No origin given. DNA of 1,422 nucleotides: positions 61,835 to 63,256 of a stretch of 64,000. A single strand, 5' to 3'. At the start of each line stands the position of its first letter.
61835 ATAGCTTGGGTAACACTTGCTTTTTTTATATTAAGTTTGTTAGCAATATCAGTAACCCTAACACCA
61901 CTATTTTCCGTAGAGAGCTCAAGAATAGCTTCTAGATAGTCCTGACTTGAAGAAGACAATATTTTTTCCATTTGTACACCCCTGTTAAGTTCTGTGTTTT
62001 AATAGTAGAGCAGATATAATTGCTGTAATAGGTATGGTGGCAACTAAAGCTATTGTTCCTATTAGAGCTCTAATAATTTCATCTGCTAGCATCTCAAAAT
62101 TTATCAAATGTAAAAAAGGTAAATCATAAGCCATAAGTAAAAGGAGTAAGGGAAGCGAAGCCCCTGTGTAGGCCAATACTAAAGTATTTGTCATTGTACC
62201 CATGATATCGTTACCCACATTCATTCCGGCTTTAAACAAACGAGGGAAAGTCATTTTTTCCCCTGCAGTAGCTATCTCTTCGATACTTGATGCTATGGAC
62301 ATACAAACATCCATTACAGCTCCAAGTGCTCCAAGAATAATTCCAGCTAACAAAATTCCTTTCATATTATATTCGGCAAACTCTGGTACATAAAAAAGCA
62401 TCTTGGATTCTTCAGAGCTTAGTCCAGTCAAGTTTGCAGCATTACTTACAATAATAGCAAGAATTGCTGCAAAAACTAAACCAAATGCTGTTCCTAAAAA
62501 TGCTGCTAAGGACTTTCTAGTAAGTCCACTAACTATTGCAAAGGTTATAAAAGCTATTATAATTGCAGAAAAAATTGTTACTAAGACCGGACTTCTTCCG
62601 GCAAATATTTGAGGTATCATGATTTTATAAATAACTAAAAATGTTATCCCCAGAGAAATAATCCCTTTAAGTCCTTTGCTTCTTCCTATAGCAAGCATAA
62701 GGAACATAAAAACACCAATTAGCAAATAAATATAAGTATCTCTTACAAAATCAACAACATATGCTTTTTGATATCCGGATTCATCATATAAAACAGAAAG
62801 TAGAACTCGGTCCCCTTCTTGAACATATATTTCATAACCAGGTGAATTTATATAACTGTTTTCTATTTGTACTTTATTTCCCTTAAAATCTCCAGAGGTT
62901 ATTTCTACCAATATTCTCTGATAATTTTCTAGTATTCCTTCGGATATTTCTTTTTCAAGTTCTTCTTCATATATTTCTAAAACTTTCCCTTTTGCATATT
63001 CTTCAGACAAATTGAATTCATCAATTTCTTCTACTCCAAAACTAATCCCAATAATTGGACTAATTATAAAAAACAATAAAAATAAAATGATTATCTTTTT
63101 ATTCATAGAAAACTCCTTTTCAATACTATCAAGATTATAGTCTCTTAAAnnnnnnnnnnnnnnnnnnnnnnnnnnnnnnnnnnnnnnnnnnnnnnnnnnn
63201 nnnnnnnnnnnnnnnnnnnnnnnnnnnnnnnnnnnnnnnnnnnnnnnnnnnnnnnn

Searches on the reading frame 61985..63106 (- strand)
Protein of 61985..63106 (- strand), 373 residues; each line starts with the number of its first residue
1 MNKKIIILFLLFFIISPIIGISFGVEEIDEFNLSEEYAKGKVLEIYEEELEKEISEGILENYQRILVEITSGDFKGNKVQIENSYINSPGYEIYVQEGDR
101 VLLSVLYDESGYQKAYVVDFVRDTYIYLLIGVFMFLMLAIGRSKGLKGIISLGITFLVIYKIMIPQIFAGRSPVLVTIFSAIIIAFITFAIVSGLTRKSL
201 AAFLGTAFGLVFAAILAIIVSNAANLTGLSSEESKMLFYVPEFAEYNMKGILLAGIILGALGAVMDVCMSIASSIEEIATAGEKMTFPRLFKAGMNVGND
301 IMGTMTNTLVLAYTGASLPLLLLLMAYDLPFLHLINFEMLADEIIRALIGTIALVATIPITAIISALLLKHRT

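Call 7: find_related_loci(query=window:61985-63106:-, collection=genome_contigs, flank=10000)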
Query window:61985-63106:- (373 aa) in genome_contigs; peptide patterns used: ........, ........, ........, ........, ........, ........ (x = any residue, [..] = any of these).
93 stretches matched a pattern; 5 encode a relative of the query (tblastn E <= 1e-3); 5 distinct loci.
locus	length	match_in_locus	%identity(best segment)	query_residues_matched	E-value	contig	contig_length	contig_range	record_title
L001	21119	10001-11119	83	1-373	0e+0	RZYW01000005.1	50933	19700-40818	MAG: Clostridia bacterium isolate INTA.AUR.031 contig-100_170, whole genome shotgun sequence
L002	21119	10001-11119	79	1-373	0e+0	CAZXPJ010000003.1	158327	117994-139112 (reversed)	MAG TPA_asm: uncultured Eubacteriales bacterium isolate SRP294416_co2_523 genome assembly, contig: NODE_7_length_158327_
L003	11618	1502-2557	66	24-372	2e-149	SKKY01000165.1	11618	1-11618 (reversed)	MAG: Clostridia bacterium isolate CSSed162cmA_186 CSSed16-2cmA-18611, whole genome shotgun sequence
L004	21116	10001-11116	65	1-373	2e-147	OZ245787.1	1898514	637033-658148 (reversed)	MAG: Peptococcia bacterium isolate 432c09d5-6777-4c0a-aed1-c6f0fffbb601 genome assembly, chromosome: 1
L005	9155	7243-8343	73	1-368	2e-165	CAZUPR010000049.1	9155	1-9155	MAG TPA_asm: uncultured Eubacteriales bacterium isolate binchicken_co39_519 genome assembly, contig: NODE_17499_length_9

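Call 29: find_homologous_proteins(query=L002:7744-8286:+, max_evalue=1e-30)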
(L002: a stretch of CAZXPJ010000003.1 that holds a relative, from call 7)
Query L002:7744-8286:+ (181 aa): 7212 proteins with E <= 1e-30 among 8000 candidates; the best 120 are listed.
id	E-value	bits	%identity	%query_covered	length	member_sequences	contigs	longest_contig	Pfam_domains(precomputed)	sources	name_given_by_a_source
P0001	9.6e-100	350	92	100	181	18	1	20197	PF01066.27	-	-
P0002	1.4e-97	343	91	100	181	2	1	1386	PF01066.27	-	-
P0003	2.0e-95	336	88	93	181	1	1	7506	PF01066.27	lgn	-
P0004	4.5e-95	335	88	100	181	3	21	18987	PF01066.27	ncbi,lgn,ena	-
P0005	2.0e-93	329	87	100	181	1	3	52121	PF01066.27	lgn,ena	-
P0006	2.1e-90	319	86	100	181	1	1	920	PF01066.27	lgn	-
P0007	1.4e-86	307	81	100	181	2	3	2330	PF01066.27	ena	-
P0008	1.5e-86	307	85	100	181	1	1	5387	PF01066.27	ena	-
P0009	5.3e-86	305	83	100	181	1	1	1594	PF01066.27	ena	-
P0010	2.3e-85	303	78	100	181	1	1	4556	PF01066.27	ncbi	-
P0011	3.4e-85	302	90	90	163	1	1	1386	PF01066.27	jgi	jgi:CDP-diacylglycerol--glycerol-3-phosphate 3-phosphatidyltransferase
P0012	3.9e-84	299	79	100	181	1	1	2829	PF01066.27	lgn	-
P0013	1.5e-79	284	87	88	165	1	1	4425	PF01066.27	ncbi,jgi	jgi:CDP-diacylglycerol--glycerol-3-phosphate 3-phosphatidyltransferase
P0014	3.0e-76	273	94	78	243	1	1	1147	PF10282.16,PF01066.27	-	-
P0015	7.4e-73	262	72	98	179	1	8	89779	PF01066.27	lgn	-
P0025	5.7e-71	256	71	98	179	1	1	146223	PF01066.27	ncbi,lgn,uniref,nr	ncbi:CDP-diacylglycerol--glycerol-3-phosphate 3-phosphatidyltransferase [Desulfonispora thiosulfatig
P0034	1.2e-70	255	73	94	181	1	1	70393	PF01066.27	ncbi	ncbi:MAG: CDP-diacylglycerol--glycerol-3-phosphate 3-phosphatidyltransferase [Peptococcaceae bacteri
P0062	5.0e-69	250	74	93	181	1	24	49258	PF01066.27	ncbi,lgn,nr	ncbi:MAG: CDP-diacylglycerol---glycerol-3-phosphate 3-phosphatidyltransferase [Clostridia bacterium]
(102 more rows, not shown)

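Call 30: find_encoding_contigs(protein=P0005, flank=10000, max_places=3)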
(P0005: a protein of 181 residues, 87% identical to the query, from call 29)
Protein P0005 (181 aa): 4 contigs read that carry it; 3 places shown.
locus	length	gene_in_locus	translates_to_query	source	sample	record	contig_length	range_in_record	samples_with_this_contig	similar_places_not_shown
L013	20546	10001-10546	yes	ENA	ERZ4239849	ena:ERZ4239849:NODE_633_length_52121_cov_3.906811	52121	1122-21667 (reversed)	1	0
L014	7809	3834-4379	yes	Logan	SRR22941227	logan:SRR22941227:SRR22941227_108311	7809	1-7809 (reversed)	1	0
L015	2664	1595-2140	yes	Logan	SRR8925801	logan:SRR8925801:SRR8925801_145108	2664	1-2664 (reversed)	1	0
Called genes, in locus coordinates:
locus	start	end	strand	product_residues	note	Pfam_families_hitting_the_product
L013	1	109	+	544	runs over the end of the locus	PF01368:DHH, PF00571:CBS, PF07085:DRTGG, PF00571:CBS, PF02833:DHHA2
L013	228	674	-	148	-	PF13560:HTH_31 (weak), PF01381:HTH_3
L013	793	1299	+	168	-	-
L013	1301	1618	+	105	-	-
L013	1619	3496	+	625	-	PF00122:E1-E2_ATPase, PF00702:Hydrolase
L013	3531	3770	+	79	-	PF00403:HMA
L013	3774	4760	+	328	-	PF16654:DAPDH_C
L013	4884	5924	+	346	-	-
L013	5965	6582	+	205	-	PF07521:RMMBL, PF17770:RNase_J_C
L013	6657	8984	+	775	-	PF17854:FtsK_alpha, PF01580:FtsK_SpoIIIE, PF09397:FtsK_gamma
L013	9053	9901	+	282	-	PF12844:HTH_19 (weak), PF13413:HTH_25, PF13464:RodZ_C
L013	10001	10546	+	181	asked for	PF01066:CDP-OH_P_transf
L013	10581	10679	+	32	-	-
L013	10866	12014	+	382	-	PF07907:YibE_F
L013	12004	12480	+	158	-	PF01325:Fe_dep_repress, PF01978:TrmB (weak), PF12802:MarR_2, PF14947:HTH_45 (weak), PF24034:DUF7343 (faint), PF01047:MarR (weak), PF09339:HTH_IclR (weak), PF02742:Fe_dep_repr_C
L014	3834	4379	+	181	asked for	PF01066:CDP-OH_P_transf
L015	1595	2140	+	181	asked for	PF01066:CDP-OH_P_transf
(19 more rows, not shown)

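Call 31: find_encoding_contigs(protein=P0015, flank=10000, max_places=3)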
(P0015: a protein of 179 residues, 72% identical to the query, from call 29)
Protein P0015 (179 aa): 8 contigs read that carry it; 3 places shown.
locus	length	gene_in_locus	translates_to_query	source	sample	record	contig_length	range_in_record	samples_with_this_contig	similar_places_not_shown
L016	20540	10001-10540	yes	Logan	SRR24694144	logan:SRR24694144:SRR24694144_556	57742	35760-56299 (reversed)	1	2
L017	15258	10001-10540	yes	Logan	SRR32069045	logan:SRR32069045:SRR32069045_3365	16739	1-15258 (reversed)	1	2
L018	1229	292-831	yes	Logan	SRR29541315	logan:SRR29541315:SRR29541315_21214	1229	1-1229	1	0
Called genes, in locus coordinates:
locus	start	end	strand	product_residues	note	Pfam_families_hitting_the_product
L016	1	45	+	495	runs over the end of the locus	?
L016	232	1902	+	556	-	PF01268:FTHFS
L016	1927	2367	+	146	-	PF00075:RNase_H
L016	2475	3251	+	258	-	PF00378:ECH_1, PF16113:ECH_2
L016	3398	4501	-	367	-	PF01926:MMR_HSR1, PF02421:FeoB_N, PF06071:YchF-GTPase_C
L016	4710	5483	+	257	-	PF02673:BacA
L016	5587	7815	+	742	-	PF13491:FtsK_4TM, PF17854:FtsK_alpha, PF01580:FtsK_SpoIIIE, PF09397:FtsK_gamma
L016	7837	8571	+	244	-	PF12844:HTH_19 (weak), PF13413:HTH_25, PF13464:RodZ_C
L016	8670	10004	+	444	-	PF00919:UPF0004, PF04055:Radical_SAM, PF18693:TRAM_2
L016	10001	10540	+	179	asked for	PF01066:CDP-OH_P_transf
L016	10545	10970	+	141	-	PF04608:PgpA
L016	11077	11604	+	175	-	-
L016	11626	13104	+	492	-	PF00004:AAA, PF17862:AAA_lid_3, PF01434:Peptidase_M41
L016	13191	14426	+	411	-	PF00994:MoCF_biosynth, PF18146:CinA_KH, PF02464:CinA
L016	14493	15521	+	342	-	PF00154:RecA_N, PF08423:Rad51 (weak), PF06745:ATPase (weak), PF27531:MT3502_N (weak), PF21096:RecA_C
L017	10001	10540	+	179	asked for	PF01066:CDP-OH_P_transf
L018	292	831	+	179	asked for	PF01066:CDP-OH_P_transf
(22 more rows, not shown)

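Call 32: find_encoding_contigs(protein=P0025, flank=10000, max_places=2)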
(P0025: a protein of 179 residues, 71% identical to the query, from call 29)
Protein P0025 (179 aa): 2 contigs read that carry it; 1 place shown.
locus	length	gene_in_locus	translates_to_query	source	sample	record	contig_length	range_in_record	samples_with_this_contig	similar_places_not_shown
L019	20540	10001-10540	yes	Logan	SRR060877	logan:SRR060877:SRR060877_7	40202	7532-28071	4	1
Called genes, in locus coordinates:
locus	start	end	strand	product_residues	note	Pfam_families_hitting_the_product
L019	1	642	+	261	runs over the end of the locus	PF12724:Flavodoxin_5 (weak), PF12838:Fer4_7 (faint)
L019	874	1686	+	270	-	PF02675:AdoMet_dc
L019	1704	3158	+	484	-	PF01276:OKR_DC_1, PF00155:Aminotran_1_2, PF01041:DegT_DnrJ_EryC1, PF00266:Aminotran_5, PF01212:Beta_elim_lyase (faint), PF03711:OKR_DC_1_C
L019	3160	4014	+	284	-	PF17284:Spermine_synt_N, PF01564:Spermine_synth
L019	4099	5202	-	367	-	PF01926:MMR_HSR1, PF02421:FeoB_N, PF06071:YchF-GTPase_C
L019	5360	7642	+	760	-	PF13491:FtsK_4TM (faint), PF17854:FtsK_alpha, PF01580:FtsK_SpoIIIE, PF09397:FtsK_gamma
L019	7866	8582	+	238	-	PF13464:RodZ_C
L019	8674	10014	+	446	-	PF00919:UPF0004, PF04055:Radical_SAM, PF18693:TRAM_2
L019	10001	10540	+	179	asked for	PF01066:CDP-OH_P_transf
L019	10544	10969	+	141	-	PF04608:PgpA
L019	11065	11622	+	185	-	-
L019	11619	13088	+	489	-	PF00004:AAA, PF17862:AAA_lid_3, PF01434:Peptidase_M41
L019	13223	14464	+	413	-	PF00994:MoCF_biosynth, PF18146:CinA_KH, PF02464:CinA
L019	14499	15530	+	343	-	PF00154:RecA_N, PF08423:Rad51 (weak), PF06745:ATPase (weak), PF27531:MT3502_N (weak), PF21096:RecA_C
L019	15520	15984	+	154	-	PF21982:RecX_HTH1, PF02631:RecX_HTH2, PF21981:RecX_HTH3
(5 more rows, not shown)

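Call 35: find_encoding_contigs(protein=P0004, flank=10000, max_places=6)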
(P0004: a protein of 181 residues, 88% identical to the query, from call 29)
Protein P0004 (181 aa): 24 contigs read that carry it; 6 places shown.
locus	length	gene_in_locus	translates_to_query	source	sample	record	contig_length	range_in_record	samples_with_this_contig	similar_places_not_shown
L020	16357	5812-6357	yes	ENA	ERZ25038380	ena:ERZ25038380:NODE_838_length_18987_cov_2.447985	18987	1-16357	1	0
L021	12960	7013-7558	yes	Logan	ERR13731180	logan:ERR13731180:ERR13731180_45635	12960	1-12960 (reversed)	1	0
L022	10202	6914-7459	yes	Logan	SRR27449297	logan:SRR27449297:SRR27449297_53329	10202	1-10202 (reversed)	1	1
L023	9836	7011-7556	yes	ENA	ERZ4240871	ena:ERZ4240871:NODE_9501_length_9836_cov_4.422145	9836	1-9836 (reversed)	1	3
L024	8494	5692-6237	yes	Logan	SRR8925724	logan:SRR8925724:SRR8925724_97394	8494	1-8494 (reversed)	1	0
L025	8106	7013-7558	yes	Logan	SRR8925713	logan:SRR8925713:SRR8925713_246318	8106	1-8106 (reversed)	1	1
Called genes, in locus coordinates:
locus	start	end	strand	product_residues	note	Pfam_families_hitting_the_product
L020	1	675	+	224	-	?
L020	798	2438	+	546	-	PF00753:Lactamase_B, PF23023:Anti-Pycsar_Apyc1 (faint), PF12706:Lactamase_B_2, PF22505:RNase_J_b_CASP, PF07521:RMMBL, PF17770:RNase_J_C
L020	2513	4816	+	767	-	PF17854:FtsK_alpha, PF01580:FtsK_SpoIIIE, PF09397:FtsK_gamma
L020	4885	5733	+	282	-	PF12844:HTH_19, PF13413:HTH_25, PF13464:RodZ_C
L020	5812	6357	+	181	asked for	PF01066:CDP-OH_P_transf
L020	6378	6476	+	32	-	-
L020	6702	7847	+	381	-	PF07907:YibE_F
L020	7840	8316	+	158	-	PF01325:Fe_dep_repress, PF01047:MarR (faint), PF12802:MarR_2 (weak), PF02742:Fe_dep_repr_C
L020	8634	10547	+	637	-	PF02824:TGS, PF07973:tRNA_SAD, PF00587:tRNA-synt_2b, PF03129:HGTP_anticodon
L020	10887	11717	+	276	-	PF00497:SBP_bac_3, PF10613:Lig_chan-Glu_bd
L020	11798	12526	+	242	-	PF00528:BPD_transp_1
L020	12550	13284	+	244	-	PF02463:SMC_N (weak), PF00005:ABC_tran, PF09818:ABC_ATPase (faint), PF13304:AAA_21 (weak)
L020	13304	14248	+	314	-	PF00291:PALP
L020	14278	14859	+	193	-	-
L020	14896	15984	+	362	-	PF02608:Bmp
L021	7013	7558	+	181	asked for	PF01066:CDP-OH_P_transf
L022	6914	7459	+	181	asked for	PF01066:CDP-OH_P_transf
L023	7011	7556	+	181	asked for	PF01066:CDP-OH_P_transf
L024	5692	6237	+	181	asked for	PF01066:CDP-OH_P_transf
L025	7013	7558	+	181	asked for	PF01066:CDP-OH_P_transf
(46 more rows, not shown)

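Call 36: find_encoding_contigs(protein=P0010, flank=10000, max_places=2)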
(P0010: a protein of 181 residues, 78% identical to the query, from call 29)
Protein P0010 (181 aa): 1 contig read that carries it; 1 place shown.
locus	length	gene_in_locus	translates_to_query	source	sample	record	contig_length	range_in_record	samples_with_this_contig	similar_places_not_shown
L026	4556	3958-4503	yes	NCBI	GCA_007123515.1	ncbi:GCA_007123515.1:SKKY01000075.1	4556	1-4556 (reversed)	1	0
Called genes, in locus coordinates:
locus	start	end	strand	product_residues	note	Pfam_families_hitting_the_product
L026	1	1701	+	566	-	?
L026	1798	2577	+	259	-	PF12844:HTH_19, PF13413:HTH_25, PF13464:RodZ_C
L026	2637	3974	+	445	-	PF00919:UPF0004, PF04055:Radical_SAM, PF18693:TRAM_2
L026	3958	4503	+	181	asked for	PF01066:CDP-OH_P_transf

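Call 37: find_encoding_contigs(protein=P0008, flank=10000, max_places=2)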
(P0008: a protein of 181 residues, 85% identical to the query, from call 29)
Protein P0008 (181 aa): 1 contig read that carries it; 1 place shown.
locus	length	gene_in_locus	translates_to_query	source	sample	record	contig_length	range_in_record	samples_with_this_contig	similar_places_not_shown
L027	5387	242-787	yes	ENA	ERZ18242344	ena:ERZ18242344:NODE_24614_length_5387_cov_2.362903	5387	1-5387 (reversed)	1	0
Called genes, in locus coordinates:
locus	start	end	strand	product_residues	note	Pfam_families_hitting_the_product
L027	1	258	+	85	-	?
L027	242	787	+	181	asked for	PF01066:CDP-OH_P_transf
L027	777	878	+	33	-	-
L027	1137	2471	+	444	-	PF01554:MatE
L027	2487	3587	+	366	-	PF07907:YibE_F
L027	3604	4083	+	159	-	PF01325:Fe_dep_repress, PF01047:MarR (faint), PF12802:MarR_2 (weak), PF02742:Fe_dep_repr_C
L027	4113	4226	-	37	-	-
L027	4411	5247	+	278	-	PF02824:TGS, PF07973:tRNA_SAD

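Call 42: find_encoding_contigs(protein=P0012, flank=10000, max_places=2)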
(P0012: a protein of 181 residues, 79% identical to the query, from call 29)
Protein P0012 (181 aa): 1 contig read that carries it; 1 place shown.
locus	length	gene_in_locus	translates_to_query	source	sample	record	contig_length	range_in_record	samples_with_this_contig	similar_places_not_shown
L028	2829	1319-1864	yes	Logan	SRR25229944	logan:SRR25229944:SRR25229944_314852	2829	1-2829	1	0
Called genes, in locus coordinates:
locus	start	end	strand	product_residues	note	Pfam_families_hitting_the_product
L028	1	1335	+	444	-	?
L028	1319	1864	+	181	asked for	PF01066:CDP-OH_P_transf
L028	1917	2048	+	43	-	-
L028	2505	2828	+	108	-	?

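Call 43: find_encoding_contigs(protein=P0003, flank=10000, max_places=2)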
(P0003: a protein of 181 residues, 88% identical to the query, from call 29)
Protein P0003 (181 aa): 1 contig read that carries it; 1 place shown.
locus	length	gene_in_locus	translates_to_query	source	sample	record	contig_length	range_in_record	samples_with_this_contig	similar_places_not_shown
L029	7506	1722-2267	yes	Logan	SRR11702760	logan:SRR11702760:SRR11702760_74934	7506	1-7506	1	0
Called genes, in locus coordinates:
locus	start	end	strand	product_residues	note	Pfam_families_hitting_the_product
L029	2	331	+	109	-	?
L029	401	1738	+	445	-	PF00919:UPF0004, PF04055:Radical_SAM, PF18693:TRAM_2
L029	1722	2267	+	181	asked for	PF01066:CDP-OH_P_transf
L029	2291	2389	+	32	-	-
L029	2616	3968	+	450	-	PF01554:MatE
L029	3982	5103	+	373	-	PF07907:YibE_F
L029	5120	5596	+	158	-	PF01325:Fe_dep_repress, PF02742:Fe_dep_repr_C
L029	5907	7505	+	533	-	?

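Call 62: find_encoding_contigs(protein=P0062, flank=10000, max_places=2)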
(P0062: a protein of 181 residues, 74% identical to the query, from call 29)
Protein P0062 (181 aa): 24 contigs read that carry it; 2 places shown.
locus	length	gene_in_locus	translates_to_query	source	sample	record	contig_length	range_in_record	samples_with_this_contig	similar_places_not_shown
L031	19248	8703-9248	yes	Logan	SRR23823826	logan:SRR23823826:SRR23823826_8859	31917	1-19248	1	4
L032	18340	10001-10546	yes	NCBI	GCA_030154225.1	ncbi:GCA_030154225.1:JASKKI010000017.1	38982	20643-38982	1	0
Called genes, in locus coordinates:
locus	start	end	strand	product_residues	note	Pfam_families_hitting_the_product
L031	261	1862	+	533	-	PF00753:Lactamase_B, PF23023:Anti-Pycsar_Apyc1 (faint), PF12706:Lactamase_B_2, PF22505:RNase_J_b_CASP, PF07521:RMMBL, PF17770:RNase_J_C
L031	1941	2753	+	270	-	PF00574:CLP_protease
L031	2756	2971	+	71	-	PF14035:YlzJ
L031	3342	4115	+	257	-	PF02673:BacA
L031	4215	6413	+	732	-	PF13491:FtsK_4TM, PF17854:FtsK_alpha, PF01580:FtsK_SpoIIIE, PF09397:FtsK_gamma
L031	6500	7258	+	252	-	PF12844:HTH_19, PF13413:HTH_25, PF13464:RodZ_C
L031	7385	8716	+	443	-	PF00919:UPF0004, PF04055:Radical_SAM, PF18693:TRAM_2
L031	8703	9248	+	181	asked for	PF01066:CDP-OH_P_transf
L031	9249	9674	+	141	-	PF04608:PgpA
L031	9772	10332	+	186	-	-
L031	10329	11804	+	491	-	PF00004:AAA, PF13401:AAA_22 (faint), PF17862:AAA_lid_3, PF01434:Peptidase_M41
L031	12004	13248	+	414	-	PF00994:MoCF_biosynth, PF18146:CinA_KH, PF02464:CinA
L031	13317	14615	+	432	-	PF00149:Metallophos, PF12850:Metallophos_2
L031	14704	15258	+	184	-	PF10469:AKAP7_NLS (weak), PF02834:LigT_PEase, PF13563:2_5_RNA_ligase2, PF02834:LigT_PEase (weak)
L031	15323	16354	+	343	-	PF00154:RecA_N, PF08423:Rad51, PF06745:ATPase (weak), PF27531:MT3502_N (weak), PF21096:RecA_C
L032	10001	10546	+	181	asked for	PF01066:CDP-OH_P_transf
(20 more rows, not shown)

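Call 63: find_encoding_contigs(protein=P0034, flank=10000, max_places=2)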
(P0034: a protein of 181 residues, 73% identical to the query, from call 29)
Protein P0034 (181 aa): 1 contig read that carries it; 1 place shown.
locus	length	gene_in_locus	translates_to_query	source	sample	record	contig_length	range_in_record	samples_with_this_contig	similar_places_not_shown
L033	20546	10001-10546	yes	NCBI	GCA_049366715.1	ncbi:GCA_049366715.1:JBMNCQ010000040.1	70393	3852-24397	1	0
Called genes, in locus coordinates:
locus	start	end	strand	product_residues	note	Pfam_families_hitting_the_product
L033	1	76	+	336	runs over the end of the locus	PF01118:Semialdhyde_dh, PF02774:Semialdhyde_dhC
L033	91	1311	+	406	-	PF00696:AA_kinase, PF13840:ACT_7, PF22468:ACT_9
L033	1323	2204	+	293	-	PF00701:DHDPS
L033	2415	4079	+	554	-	PF00753:Lactamase_B, PF12706:Lactamase_B_2, PF22505:RNase_J_b_CASP, PF07521:RMMBL, PF17770:RNase_J_C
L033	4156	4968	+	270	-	PF00574:CLP_protease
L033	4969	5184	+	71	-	PF14035:YlzJ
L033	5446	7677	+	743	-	PF13491:FtsK_4TM (weak), PF17854:FtsK_alpha, PF01580:FtsK_SpoIIIE, PF12846:AAA_10 (faint), PF09397:FtsK_gamma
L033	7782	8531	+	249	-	PF12844:HTH_19 (faint), PF13413:HTH_25, PF13464:RodZ_C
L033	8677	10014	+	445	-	PF00919:UPF0004, PF04055:Radical_SAM, PF18693:TRAM_2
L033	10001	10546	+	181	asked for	PF01066:CDP-OH_P_transf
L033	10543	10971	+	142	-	PF04608:PgpA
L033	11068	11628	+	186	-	-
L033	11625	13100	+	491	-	PF05496:RuvB_N (faint), PF00004:AAA, PF07728:AAA_5 (faint), PF13401:AAA_22 (faint), PF17862:AAA_lid_3, PF01434:Peptidase_M41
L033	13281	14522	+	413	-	PF00994:MoCF_biosynth, PF18146:CinA_KH, PF02464:CinA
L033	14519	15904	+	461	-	PF00149:Metallophos, PF12850:Metallophos_2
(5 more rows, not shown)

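Call 72: find_homologous_proteins(query=L004:6581-7387:+, max_evalue=1e-60)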
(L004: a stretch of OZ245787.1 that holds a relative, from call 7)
Query L004:6581-7387:+ (269 aa): 3926 proteins with E <= 1e-60 among 7551 candidates; the best 120 are listed.
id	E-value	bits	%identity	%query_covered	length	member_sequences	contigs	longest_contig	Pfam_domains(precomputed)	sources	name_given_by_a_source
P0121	3.7e-158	543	100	88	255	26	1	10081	PF00665.33,PF13276.13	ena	-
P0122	2.3e-135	468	75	99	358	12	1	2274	PF00665.33,PF13333.13,PF13683.13,PF13276.13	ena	-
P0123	6.1e-135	467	75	99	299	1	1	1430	PF00665.33,PF13333.13,PF13276.13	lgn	-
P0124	1.1e-134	466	75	99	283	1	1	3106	PF00665.33,PF13333.13,PF13683.13,PF13276.13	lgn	-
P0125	9.2e-134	463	73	99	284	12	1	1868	PF00665.33,PF13333.13,PF13683.13,PF13276.13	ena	-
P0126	1.7e-132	459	74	99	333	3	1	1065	PF00665.33,PF13333.13,PF13683.13,PF13276.13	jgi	jgi:transposase InsO family protein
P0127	1.8e-132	459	72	99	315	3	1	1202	PF00665.33,PF13333.13,PF13683.13,PF13276.13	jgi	jgi:transposase InsO family protein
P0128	2.9e-132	458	73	98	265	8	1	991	PF00665.33,PF13333.13,PF13683.13,PF13276.13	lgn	-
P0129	2.4e-131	455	72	99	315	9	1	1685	PF00665.33,PF13333.13,PF13683.13,PF13276.13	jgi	jgi:transposase InsO family protein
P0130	3.0e-130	452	73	98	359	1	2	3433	PF00665.33,PF13333.13,PF13683.13,PF13276.13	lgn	-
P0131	4.0e-130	451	71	99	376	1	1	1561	PF00665.33,PF13333.13,PF13683.13,PF13276.13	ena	-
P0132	5.1e-130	451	73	99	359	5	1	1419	PF00665.33,PF13333.13,PF13683.13,PF13276.13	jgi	jgi:transposase InsO family protein/FtsZ-binding cell division protein ZapB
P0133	5.8e-128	444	69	99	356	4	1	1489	PF00665.33,PF13333.13,PF13683.13,PF13276.13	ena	-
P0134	2.6e-127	442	67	99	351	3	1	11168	PF00665.33,PF13333.13,PF13683.13,PF13276.13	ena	-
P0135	1.7e-126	439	71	98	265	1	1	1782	PF00665.33,PF13333.13,PF13683.13,PF13276.13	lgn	-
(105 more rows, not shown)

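Call 73: find_encoding_contigs(protein=P0121, flank=10000, max_places=10)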
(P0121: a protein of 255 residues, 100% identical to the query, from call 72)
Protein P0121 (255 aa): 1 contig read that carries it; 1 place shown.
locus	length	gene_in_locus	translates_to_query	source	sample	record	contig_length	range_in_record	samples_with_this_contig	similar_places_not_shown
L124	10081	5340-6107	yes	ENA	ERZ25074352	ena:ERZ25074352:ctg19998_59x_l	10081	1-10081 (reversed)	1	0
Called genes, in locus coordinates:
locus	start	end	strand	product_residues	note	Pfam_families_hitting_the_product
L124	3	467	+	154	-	?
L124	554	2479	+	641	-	PF06480:FtsH_ext (faint), PF05496:RuvB_N (faint), PF00004:AAA, PF07728:AAA_5 (weak), PF17862:AAA_lid_3, PF01434:Peptidase_M41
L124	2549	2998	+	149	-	PF00334:NDK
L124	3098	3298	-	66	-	PF13683:rve_3, PF13333:rve_2 (weak)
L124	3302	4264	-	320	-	PF01527:HTH_Tnp_1 (weak), PF13276:HTH_21, PF00665:rve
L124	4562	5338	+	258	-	PF13384:HTH_23 (faint), PF13518:HTH_28 (faint), PF01527:HTH_Tnp_1 (weak)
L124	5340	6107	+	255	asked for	PF13276:HTH_21, PF00665:rve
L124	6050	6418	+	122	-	-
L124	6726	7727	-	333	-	PF17827:PrmC_N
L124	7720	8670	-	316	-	PF03462:PCRF, PF00472:RF-1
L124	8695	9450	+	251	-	-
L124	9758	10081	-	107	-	?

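Call 75: list_cluster_members(proteins=[P0121])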
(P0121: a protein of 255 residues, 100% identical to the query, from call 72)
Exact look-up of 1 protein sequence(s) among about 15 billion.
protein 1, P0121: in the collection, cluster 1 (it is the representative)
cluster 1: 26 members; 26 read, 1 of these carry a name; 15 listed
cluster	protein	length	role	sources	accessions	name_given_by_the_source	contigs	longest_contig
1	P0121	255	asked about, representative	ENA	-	-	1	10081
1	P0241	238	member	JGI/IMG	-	putative transposase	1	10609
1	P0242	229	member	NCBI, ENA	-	-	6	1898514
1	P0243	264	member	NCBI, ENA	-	-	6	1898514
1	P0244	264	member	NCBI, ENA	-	-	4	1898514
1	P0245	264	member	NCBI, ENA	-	-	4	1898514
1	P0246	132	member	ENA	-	-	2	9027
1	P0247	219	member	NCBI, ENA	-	-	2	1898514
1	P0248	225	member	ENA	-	-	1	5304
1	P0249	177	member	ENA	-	-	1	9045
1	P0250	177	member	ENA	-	-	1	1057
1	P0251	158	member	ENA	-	-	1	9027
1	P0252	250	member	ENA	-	-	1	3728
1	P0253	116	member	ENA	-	-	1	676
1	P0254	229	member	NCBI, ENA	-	-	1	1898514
